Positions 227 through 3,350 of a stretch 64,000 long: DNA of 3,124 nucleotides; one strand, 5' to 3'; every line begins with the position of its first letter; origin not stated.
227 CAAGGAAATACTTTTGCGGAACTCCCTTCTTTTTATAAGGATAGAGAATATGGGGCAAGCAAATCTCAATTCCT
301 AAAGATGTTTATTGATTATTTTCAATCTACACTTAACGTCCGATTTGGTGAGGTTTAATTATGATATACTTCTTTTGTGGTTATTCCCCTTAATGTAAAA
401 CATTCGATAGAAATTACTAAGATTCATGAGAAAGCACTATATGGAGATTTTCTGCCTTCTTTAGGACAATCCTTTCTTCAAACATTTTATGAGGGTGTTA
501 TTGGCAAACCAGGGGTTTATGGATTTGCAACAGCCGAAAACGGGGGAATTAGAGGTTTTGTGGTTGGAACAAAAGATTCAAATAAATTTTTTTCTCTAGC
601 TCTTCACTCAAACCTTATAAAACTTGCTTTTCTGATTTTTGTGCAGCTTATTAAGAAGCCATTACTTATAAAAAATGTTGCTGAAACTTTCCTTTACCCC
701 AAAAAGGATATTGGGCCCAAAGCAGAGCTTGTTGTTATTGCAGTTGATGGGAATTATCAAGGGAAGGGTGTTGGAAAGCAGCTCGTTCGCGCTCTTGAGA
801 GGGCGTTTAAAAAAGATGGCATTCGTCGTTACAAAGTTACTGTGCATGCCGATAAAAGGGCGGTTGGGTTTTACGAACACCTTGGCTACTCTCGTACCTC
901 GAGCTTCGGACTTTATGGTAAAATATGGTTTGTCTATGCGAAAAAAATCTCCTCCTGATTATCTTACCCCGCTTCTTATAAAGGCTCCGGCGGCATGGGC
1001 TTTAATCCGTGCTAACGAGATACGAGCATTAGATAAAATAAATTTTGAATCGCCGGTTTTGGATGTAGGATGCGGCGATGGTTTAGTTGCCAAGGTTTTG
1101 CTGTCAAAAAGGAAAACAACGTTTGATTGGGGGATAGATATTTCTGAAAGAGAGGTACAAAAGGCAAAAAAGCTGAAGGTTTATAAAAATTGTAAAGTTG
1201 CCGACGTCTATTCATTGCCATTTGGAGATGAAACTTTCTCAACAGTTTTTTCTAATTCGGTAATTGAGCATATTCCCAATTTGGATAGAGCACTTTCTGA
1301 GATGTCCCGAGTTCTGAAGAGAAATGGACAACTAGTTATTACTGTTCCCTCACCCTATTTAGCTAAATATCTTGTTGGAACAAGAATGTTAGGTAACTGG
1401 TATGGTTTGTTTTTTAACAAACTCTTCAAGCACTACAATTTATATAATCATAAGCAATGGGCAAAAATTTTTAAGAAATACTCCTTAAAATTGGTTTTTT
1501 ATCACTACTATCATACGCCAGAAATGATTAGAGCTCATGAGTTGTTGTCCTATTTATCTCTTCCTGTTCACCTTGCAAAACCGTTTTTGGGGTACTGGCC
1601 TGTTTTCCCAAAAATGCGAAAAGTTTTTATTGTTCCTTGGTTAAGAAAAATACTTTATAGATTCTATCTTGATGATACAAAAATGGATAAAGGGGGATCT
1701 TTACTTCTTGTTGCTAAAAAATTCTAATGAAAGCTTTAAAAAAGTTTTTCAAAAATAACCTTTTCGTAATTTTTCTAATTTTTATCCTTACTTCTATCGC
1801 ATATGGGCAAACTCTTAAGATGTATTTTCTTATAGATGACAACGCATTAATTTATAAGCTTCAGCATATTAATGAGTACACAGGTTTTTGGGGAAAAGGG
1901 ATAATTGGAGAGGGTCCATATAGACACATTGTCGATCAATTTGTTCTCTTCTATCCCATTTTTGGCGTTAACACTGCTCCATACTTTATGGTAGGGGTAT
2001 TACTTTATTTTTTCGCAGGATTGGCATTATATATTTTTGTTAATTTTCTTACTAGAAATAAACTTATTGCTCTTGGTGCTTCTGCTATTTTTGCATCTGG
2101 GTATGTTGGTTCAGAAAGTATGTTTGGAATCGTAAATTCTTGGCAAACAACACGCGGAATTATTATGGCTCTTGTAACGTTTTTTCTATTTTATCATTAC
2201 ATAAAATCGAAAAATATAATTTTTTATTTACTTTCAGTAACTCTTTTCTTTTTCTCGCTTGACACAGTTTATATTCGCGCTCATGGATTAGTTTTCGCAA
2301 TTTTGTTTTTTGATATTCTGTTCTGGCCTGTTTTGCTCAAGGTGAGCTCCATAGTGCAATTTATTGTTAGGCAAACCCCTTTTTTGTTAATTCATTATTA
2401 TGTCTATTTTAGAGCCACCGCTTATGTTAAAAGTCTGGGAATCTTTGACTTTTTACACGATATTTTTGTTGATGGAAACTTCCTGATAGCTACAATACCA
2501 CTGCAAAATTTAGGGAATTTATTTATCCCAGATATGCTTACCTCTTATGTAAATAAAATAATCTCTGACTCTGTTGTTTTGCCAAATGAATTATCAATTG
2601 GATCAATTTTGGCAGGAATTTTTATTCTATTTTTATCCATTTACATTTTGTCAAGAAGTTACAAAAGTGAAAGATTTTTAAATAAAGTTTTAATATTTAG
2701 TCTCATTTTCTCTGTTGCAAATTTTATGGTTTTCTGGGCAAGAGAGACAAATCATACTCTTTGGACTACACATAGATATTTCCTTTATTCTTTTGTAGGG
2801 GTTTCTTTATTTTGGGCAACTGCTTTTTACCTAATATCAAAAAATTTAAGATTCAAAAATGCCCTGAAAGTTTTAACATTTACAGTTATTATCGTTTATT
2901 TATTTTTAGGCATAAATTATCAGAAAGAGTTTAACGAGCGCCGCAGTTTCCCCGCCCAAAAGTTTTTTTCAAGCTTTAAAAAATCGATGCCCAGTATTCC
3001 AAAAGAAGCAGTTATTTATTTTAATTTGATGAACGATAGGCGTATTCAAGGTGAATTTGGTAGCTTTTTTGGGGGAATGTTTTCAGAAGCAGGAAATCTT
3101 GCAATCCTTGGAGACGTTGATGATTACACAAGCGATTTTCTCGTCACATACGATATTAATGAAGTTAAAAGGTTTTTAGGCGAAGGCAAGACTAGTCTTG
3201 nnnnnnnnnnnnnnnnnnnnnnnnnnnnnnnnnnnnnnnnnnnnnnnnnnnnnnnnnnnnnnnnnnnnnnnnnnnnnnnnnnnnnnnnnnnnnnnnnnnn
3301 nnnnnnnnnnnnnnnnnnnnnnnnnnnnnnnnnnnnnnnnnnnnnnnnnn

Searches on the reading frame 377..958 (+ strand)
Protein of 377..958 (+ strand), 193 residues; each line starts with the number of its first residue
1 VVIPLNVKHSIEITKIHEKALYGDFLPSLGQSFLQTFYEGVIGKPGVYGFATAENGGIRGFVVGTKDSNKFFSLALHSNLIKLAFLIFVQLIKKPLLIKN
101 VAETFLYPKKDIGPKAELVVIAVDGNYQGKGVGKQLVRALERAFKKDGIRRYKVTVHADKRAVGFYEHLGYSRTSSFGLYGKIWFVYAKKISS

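Call 53: search_protein_families(library=pfam, proteins=[window:377-958:+], max_evalue=0.0001)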
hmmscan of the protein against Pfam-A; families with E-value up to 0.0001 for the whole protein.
window:377-958:+ (193 aa): 4 families
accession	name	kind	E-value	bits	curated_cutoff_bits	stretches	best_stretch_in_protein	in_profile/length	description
PF13673.13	Acetyltransf_10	-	1.8e-14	54.2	23.6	1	119-176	55-112/128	Acetyltransferase (GNAT) domain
PF00583.31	Acetyltransf_1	-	1.2e-13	51.7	20.7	1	113-171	57-116/116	Acetyltransferase (GNAT) family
PF13508.13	Acetyltransf_7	-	5.2e-12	46.4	27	1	117-172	31-83/84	Acetyltransferase (GNAT) domain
PF08445.16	FR47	-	5.1e-08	33.2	22.1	1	116-173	22-79/86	FR47-like protein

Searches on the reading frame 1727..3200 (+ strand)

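Call 73: search_protein_families(library=pfam, proteins=[window:1727-3200:+], max_evalue=10)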
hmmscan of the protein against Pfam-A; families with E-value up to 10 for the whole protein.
window:1727-3200:+ (491 aa): 1 family
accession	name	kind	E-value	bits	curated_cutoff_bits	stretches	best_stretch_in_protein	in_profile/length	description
PF16080.10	Phage_holin_2_3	-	0.055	13.9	28.8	1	131-160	16-47/56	Bacteriophage holin family HP1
